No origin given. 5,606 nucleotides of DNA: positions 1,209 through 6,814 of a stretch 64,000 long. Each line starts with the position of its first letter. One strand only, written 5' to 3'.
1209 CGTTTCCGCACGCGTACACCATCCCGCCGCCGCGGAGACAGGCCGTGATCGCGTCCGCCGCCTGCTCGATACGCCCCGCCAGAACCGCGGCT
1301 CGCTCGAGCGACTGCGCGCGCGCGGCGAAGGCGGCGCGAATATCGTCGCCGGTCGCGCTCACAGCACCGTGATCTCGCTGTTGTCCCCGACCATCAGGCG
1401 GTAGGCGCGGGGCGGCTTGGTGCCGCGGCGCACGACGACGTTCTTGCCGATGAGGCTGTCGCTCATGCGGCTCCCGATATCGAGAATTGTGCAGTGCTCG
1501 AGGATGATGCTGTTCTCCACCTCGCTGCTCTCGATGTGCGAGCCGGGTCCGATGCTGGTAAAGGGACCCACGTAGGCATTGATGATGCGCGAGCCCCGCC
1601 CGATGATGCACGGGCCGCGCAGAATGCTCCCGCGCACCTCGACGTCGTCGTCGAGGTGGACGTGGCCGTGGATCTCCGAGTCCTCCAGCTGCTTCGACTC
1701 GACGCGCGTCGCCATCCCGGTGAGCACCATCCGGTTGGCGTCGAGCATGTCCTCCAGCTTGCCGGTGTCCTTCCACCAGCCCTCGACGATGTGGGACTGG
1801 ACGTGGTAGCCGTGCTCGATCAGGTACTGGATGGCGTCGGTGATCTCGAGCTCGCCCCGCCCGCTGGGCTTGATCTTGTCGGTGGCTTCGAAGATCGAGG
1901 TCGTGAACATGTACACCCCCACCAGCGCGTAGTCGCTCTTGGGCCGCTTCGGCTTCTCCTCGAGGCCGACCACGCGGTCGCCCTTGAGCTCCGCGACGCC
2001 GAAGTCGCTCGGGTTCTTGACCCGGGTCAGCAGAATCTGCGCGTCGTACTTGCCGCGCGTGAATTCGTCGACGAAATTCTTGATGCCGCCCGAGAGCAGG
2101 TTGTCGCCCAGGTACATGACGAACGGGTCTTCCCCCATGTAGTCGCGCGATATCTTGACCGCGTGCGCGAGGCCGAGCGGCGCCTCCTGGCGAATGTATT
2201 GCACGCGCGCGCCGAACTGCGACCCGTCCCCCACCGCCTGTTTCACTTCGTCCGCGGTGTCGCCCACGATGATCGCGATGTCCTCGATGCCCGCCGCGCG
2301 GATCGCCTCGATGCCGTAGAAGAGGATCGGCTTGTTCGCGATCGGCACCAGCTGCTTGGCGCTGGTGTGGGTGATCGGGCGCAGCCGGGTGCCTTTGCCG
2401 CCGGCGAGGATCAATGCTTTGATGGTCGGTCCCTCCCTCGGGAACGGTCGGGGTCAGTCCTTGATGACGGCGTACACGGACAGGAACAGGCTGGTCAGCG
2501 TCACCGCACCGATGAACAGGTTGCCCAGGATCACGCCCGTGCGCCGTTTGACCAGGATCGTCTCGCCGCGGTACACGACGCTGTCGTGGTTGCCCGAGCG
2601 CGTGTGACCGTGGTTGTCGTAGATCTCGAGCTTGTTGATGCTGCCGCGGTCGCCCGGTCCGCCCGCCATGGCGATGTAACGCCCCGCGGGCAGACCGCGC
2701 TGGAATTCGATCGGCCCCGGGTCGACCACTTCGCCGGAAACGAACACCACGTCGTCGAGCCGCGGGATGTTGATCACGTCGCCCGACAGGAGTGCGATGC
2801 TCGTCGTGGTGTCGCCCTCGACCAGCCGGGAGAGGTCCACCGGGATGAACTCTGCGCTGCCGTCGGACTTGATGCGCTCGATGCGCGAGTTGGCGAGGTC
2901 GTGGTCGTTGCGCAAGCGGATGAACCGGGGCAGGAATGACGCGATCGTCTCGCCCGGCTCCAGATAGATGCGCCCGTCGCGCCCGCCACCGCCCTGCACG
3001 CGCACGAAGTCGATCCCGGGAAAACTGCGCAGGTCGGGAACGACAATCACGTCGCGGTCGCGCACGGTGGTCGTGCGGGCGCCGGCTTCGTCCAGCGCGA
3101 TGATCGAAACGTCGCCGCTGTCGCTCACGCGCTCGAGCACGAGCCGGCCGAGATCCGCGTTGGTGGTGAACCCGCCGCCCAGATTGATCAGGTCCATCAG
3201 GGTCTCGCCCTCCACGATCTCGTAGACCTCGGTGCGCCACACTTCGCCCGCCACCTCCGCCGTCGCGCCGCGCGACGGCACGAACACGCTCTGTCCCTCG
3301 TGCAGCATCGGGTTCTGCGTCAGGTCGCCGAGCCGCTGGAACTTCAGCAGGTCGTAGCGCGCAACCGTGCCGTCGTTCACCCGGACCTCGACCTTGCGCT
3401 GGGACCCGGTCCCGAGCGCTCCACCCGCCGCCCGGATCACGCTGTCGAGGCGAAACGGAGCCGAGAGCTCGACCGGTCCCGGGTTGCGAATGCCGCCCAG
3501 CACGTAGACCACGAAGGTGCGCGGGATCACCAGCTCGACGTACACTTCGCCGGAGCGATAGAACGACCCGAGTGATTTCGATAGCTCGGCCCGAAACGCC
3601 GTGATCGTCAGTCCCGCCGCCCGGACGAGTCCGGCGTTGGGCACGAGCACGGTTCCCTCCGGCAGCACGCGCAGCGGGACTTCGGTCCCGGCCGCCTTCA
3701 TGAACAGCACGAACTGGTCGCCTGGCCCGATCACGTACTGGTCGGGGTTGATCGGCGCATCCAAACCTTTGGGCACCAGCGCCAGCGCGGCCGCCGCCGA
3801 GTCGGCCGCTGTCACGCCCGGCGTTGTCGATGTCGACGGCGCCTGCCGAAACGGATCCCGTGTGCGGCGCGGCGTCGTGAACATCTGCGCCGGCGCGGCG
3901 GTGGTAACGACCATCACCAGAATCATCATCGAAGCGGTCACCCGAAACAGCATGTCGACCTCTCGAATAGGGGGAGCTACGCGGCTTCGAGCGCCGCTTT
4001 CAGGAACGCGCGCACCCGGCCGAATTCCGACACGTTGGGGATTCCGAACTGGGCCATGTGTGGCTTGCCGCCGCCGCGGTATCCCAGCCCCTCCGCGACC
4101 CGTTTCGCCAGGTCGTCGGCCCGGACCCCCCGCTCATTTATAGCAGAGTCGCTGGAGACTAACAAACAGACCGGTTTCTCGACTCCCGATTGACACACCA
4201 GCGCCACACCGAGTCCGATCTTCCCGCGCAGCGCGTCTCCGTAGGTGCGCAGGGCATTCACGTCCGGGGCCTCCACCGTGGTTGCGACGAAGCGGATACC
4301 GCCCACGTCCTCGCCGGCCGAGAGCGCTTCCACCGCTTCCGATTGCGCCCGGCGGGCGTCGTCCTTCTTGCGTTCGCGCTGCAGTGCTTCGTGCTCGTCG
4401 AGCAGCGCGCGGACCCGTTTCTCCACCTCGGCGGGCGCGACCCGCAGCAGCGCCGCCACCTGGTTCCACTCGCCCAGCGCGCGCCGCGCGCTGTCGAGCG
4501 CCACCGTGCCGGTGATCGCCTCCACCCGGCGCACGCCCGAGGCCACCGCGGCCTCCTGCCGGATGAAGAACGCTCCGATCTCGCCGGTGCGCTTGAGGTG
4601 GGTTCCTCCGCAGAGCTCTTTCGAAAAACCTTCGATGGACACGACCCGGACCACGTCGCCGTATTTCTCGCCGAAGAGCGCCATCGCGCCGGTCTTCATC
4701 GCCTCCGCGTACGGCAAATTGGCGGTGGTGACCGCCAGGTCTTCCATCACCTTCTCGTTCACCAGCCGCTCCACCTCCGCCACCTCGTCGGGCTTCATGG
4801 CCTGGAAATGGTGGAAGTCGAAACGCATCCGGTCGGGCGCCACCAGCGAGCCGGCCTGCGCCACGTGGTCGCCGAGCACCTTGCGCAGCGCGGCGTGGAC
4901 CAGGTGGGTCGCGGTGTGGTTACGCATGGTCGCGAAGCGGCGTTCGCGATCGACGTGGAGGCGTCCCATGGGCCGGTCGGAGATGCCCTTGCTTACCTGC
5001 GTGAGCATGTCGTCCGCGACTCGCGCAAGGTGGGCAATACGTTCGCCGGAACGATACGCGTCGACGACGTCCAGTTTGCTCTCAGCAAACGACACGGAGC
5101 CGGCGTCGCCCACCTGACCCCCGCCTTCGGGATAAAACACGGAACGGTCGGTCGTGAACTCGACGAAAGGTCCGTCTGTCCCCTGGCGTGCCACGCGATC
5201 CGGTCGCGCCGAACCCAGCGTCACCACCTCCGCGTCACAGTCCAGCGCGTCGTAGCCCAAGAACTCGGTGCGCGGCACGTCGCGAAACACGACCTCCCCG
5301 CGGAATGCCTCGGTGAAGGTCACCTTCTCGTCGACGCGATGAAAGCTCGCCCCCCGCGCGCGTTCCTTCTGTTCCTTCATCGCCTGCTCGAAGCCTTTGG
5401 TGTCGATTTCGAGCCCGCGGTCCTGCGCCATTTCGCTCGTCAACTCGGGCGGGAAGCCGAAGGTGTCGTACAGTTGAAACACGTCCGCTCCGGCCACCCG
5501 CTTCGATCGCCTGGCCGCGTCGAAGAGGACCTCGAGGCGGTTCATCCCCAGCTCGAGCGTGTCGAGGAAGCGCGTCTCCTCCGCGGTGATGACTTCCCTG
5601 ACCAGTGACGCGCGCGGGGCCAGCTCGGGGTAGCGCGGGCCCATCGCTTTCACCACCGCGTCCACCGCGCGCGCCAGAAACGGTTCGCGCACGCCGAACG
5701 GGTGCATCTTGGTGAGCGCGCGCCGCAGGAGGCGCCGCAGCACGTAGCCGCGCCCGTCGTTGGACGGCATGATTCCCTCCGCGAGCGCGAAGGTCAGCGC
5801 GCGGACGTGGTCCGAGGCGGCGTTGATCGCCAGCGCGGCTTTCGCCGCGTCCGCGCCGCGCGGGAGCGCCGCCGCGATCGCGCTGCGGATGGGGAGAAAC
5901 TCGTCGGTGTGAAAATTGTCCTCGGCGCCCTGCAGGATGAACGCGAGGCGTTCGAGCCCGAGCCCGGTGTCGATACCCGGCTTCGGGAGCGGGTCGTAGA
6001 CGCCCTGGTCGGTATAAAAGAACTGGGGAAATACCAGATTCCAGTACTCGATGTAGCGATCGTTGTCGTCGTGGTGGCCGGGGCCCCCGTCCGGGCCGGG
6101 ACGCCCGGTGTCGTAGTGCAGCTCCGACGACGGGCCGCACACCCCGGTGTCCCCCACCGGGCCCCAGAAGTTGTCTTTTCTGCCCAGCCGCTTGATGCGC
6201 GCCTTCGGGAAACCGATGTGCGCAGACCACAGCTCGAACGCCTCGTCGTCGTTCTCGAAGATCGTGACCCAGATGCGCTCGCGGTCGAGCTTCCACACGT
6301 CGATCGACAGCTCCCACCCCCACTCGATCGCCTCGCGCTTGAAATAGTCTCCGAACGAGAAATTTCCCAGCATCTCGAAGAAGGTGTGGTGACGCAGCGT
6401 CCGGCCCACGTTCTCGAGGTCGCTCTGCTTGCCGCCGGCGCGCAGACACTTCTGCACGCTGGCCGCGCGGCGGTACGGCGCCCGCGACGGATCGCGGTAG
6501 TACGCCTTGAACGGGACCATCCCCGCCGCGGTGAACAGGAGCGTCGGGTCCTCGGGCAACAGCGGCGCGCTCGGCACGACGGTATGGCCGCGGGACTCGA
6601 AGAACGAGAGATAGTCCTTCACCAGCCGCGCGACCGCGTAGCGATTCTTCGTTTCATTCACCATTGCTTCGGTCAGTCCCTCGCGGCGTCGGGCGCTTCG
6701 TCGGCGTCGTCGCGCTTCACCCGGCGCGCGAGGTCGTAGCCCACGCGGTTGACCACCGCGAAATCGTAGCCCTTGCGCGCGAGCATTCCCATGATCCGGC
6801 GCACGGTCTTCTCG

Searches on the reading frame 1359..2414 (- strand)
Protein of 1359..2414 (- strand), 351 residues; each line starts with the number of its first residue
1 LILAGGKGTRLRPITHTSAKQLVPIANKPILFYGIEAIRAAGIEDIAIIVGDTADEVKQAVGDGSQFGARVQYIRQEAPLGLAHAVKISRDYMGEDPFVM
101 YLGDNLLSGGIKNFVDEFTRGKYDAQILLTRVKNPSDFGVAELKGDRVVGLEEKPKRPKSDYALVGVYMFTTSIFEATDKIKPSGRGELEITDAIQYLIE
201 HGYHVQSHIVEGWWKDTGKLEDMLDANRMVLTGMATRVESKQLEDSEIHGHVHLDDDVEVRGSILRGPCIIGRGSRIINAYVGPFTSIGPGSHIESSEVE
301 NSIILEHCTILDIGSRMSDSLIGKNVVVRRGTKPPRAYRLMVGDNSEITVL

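Call 80: search_protein_families(library=pfam, proteins=[window:1359-2414:-], max_evalue=0.00001)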
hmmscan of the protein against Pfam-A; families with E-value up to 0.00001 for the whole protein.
window:1359-2414:- (351 aa): 3 families
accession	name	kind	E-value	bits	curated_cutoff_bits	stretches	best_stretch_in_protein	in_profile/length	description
PF00483.29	NTP_transferase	-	3.8e-57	194.1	21.2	1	1-231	3-243/245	Nucleotidyl transferase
PF25084.1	LbH_EIF2B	-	3e-08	34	54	0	244-331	20-102/105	EIF2B subunit epsilon LbH domain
PF12804.13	NTP_transf_3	-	7e-08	33.3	27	1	2-104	3-95/160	MobA-like NTP transferase domain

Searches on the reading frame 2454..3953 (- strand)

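Call 80: search_protein_families(library=pfam, proteins=[window:2454-3953:-], max_evalue=0.00001)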
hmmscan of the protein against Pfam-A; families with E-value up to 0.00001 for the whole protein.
window:2454-3953:- (499 aa): 3 families
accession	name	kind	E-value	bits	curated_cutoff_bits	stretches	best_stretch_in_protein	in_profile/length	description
PF10531.15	SLBB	-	2.8e-23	81.9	27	1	233-281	3-50/55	SLBB domain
PF22461.2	SLBB_2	-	3.9e-17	62.6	27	0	233-305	4-79/79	SLBB domain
PF02563.21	Poly_export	-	1e-10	42.1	28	1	70-141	4-76/77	Polysaccharide biosynthesis/export protein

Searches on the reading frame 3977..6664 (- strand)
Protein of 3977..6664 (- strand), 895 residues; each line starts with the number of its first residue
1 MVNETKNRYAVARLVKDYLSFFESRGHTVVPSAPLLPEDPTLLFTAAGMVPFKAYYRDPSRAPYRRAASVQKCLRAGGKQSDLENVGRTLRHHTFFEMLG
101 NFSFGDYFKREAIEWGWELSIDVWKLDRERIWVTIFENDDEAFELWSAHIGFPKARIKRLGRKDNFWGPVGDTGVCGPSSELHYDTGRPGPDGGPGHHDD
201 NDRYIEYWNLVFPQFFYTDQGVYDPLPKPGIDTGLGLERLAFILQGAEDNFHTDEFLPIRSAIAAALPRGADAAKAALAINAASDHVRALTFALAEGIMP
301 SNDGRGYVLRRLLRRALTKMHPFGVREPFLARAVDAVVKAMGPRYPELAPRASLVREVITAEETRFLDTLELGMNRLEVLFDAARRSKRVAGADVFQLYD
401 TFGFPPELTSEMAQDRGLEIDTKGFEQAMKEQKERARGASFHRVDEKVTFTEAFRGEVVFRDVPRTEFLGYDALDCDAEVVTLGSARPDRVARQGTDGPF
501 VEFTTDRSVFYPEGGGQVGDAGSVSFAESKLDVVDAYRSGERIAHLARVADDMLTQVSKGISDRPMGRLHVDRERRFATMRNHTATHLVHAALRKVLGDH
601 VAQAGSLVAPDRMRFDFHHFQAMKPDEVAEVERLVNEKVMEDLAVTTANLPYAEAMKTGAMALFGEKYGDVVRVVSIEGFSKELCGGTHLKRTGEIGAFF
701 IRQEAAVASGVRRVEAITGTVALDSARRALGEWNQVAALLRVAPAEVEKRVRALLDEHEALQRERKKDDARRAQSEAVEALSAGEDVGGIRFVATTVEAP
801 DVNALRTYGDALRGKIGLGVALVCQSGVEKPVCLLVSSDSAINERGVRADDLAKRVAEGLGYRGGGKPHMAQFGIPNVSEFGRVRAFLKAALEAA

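Call 80: search_protein_families(library=pfam, proteins=[window:3977-6664:-], max_evalue=0.00001)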
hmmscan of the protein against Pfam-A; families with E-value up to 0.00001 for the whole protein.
window:3977-6664:- (895 aa): 3 families
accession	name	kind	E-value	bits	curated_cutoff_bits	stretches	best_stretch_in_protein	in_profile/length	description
PF01411.24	tRNA-synt_2c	-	5.1e-170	567.1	30.3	1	15-555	3-539/552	tRNA synthetases class II (A)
PF07973.19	tRNA_SAD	-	5.3e-16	58.8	24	1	672-715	1-44/44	Threonyl and Alanyl tRNA synthetase second additional domain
PF02272.25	DHHA1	-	1.9e-08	35.2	25.9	1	792-893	4-101/102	DHHA1 domain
